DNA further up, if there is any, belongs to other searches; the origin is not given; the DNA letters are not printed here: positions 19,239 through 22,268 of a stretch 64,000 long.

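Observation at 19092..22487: The same ECF-type promoter word pair, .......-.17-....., sits upstream of both the ECF sigma gene and the neighbouring DUF5916 outer-membrane gene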

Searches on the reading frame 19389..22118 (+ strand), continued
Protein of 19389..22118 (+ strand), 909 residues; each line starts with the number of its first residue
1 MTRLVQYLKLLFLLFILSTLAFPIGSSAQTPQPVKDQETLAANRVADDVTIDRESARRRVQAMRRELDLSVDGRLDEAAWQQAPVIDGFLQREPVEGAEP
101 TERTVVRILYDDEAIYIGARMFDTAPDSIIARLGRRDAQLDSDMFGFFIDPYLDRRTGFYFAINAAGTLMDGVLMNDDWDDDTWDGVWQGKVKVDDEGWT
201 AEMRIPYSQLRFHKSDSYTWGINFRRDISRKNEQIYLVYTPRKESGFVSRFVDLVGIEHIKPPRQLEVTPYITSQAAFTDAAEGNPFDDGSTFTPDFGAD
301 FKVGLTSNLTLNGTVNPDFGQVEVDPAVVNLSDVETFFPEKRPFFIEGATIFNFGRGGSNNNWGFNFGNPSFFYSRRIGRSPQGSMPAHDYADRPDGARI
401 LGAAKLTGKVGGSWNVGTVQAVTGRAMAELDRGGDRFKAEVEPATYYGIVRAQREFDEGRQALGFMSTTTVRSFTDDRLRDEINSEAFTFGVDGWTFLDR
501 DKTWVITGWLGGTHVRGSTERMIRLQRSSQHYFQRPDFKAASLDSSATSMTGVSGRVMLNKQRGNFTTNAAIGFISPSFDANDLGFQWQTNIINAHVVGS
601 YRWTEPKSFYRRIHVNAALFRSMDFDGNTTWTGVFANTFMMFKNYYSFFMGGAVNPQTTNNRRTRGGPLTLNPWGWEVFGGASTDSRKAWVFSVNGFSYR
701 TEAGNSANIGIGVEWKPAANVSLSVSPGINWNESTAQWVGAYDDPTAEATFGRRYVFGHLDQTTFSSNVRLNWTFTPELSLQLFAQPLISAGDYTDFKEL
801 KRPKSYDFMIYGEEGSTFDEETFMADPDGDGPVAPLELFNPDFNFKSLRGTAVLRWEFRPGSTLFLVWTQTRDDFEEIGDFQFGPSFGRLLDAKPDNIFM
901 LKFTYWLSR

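Call 56: predict_structure(alignment_id=A3)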
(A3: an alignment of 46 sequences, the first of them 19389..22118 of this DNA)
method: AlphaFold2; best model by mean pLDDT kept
length: 909 residues; sequences in the alignment: 46
mean_pLDDT: 77.8   pTM: 0.70
mean pLDDT of the five models: 77.8, 77.3, 74.7, 72.9, 66.7
residues with pLDDT >= 90: 272; 70-90: 404; 50-70: 124; < 50: 109
segments of 3 or more residues with pLDDT < 50: 1-3, 20-55, 175-181, 319-364, 370-372, 374-376, 584-587, 907-909
pLDDT, mean of each block of 10 residues (from residue 1): 61 68 35 34 29 56 90 91 92 88 96 93 90 69 91 77 87 54 60 93 84 82 93 88 71 90 67 58 56 69 69 65 35 29 40 35 47 52 79 76 75 76 87 87 86 70 78 89 85 64 74 88 79 74 82 84 78 85 53 87 84 90 89 92 93 93 87 95 92 97 95 92 95 95 88 93 95 85 92 95 92 88 87 87 92 80 78 87 87 83 58
secondary structure, 60 per line:
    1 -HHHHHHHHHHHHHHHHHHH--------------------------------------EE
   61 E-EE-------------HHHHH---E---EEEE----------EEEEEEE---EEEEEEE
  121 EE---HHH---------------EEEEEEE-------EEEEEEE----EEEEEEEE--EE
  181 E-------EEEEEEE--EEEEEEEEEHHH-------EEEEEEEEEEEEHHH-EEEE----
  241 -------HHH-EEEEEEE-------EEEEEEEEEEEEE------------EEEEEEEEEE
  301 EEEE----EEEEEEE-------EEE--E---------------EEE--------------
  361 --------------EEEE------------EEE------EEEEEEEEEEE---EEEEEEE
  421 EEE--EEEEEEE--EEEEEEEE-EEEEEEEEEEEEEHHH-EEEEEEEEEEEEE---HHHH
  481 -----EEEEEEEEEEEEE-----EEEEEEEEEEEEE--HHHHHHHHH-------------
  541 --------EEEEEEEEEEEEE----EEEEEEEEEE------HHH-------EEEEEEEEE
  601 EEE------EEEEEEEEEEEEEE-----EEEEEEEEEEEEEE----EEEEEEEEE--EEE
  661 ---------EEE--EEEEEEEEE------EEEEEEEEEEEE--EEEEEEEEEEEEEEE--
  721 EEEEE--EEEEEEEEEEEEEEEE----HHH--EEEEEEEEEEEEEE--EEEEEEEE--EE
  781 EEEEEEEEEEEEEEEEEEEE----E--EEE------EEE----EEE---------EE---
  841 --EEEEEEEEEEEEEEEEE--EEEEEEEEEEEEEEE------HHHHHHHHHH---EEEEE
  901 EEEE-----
elements in order (helices of 4 or more, strands of 3 or more residues): H2-20 E59-61 H78-82 E90-93 E104-110 E114-122 E144-150 E158-164 E169-176 E179-181 E189-195 E198-206 E217-228 E233-236 E252-258 E266-278 E291-304 E309-315 E323-325 E344-346 E375-378 E391-393 E400-410 E414-423 E426-432 E435-442 E444-456 E461-473 H477-480 E486-498 E504-516 H519-527 E549-561 E566-575 E592-603 E610-623 E629-642 E647-655 E658-660 E670-672 E675-683 E690-701 E704-718 E721-725 E728-743 E753-766 E769-776 E779-800 E808-810 E817-819 E824-826 E843-859 E862-876 H883-892 E896-904

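Call 58: fold_search(model_id=the predicted structure, library=pdb)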
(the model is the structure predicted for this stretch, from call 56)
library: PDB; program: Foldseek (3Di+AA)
matches with E <= 10: 789; with E <= 0.001: 25
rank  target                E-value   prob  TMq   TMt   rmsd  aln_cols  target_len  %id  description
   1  8agd_A                1.3e-07  1.00  0.18  0.16  25.7      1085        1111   11  Full SDBC and SOD assembly (released 2023-04-12)
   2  1i82_A                1.8e-07  1.00  0.18  0.77   3.5       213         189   15  FAMILY 9 CARBOHYDRATE-BINDING MODULE FROM THERMOTOGA MARITIMA XYLANASE 10A WITH CELLOBIOSE (released 2001-06-13)
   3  7zgx_A                4.2e-07  1.00  0.18  0.18  25.9      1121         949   11  S-layer Deinoxanthin Binding Complex, C1 symmetry (released 2022-07-13)
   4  4jpq_A                5.6e-06  1.00  0.19  0.72   4.2       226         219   14  Crystal structure of a putative carbohydrate-binding protein (BACUNI_03838) from Bacteroides uniformis ATCC 8492 at 2. (released 2013-04-17)
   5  8gl8_A                7.2e-06  0.90  0.15  0.08  37.3      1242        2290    8  The Type 9 Secretion System Extended Translocon - SprA-PorV-PPI-RemZ-SkpA-SprE complex (released 2024-01-31)
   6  4jpq_B                7.6e-06  1.00  0.19  0.72   4.4       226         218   14  Crystal structure of a putative carbohydrate-binding protein (BACUNI_03838) from Bacteroides uniformis ATCC 8492 at 2. (released 2013-04-17)
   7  8ae1_A                7.9e-06  0.97  0.16  0.16  25.7      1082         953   10  Structure of trimeric SlpA outer membrane protein (released 2022-11-30)
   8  6r2q_B                1.1e-05  1.00  0.34  0.45  14.0       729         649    8  Structure of the Mtr complex (released 2020-04-22)
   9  8gl6_A                4.8e-05  0.90  0.19  0.10  36.2      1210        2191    7  The Type 9 Secretion System in vitro assembled, RemA-CTD substrate bound complex (released 2024-01-31)
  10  6h3i_A                1.2e-04  0.60  0.14  0.08  36.2      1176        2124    7  Structural snapshots of the Type 9 protein translocon (released 2018-11-07)
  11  6h3j_A                2.3e-04  0.54  0.15  0.08  36.3      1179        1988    7  Structural snapshots of the Type 9 protein translocon Plug-complex (released 2018-11-07)
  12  5iv8_C                3.0e-04  1.00  0.22  0.32  16.7       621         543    9  The LPS Transporter LptDE from Klebsiella pneumoniae, core complex (released 2016-05-18)
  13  5fq6_I                3.5e-04  0.98  0.21  0.20  24.8       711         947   10  Crystal structure of the SusCD complex BT2261-2264 from Bacteroides thetaiotaomicron (released 2016-12-21)
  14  8h1r_A                3.5e-04  0.96  0.22  0.26  22.1       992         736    8  Crystal structure of LptDE-YifL complex (released 2023-10-25)
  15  5fq6_D                3.5e-04  0.77  0.19  0.18  32.9      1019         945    8  Crystal structure of the SusCD complex BT2261-2264 from Bacteroides thetaiotaomicron (released 2016-12-21)
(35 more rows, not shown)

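Call 62: find_encoding_contigs(protein=P0012, flank=8000, max_places=1)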
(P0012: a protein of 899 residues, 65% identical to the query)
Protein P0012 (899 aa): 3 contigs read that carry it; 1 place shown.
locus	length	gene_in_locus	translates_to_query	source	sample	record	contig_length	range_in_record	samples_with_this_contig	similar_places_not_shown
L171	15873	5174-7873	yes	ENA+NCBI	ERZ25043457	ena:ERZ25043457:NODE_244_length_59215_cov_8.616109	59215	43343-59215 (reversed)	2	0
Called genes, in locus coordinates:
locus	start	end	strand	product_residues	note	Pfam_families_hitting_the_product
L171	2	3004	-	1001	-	?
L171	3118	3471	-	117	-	PF01740:STAS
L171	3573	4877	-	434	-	PF13185:GAF_2, PF01590:GAF, PF13492:GAF_3, PF07228:SpoIIE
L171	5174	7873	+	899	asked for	PF19313:DUF5916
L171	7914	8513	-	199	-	-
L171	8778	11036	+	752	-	PF18072:FGAR-AT_linker, PF00586:AIRS, PF02769:AIRS_C, PF00586:AIRS, PF02769:AIRS_C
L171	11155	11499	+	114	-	PF14595:Thioredoxin_9 (weak), PF00085:Thioredoxin, PF13098:Thioredoxin_2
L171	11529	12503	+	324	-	PF01946:Thi4 (faint), PF00890:FAD_binding_2 (faint), PF01266:DAO (faint), PF03486:HI0933_like (faint), PF07992:Pyr_redox_2, PF12831:FAD_oxidored (faint), PF13738:Pyr_redox_3, PF00070:Pyr_redox, +1 more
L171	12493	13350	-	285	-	PF01619:Pro_dh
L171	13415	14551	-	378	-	PF01053:Cys_Met_Meta_PP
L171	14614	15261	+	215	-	PF12766:Pyridox_oxase_2 (weak), PF01243:PNPOx_N, PF10590:PNP_phzG_C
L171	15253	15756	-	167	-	-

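Call 63: find_encoding_contigs(protein=P0018, flank=8000, max_places=1)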
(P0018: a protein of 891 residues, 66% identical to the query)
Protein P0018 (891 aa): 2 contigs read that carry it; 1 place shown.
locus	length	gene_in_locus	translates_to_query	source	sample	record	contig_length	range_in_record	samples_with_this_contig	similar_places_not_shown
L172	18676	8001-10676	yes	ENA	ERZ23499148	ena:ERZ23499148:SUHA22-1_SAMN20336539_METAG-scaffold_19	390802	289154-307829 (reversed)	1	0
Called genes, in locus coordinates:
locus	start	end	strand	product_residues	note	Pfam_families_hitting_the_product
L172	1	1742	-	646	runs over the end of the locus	PF00012:HSP70, PF06723:MreB_Mbl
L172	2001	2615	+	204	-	PF01066:CDP-OH_P_transf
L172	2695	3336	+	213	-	PF00156:Pribosyltran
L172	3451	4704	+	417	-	PF00994:MoCF_biosynth, PF18146:CinA_KH, PF02464:CinA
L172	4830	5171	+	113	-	PF03551:PadR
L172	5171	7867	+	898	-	PF12704:MacB_PCD, PF02687:FtsX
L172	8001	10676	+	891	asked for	PF06452:CBM9_1, PF19313:DUF5916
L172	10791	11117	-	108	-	PF12680:SnoaL_2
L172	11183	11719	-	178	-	PF00903:Glyoxalase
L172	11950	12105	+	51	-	-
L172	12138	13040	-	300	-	PF13349:DUF4097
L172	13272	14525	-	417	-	PF13349:DUF4097 (weak)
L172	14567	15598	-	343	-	PF13646:HEAT_2 (weak)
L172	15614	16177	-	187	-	PF04542:Sigma70_r2, PF08281:Sigma70_r4_2, PF00196:GerE, PF04545:Sigma70_r4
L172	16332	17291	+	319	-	PF09992:NAGPA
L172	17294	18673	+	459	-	PF05343:Peptidase_M42 (faint), PF01546:Peptidase_M20, PF07687:M20_dimer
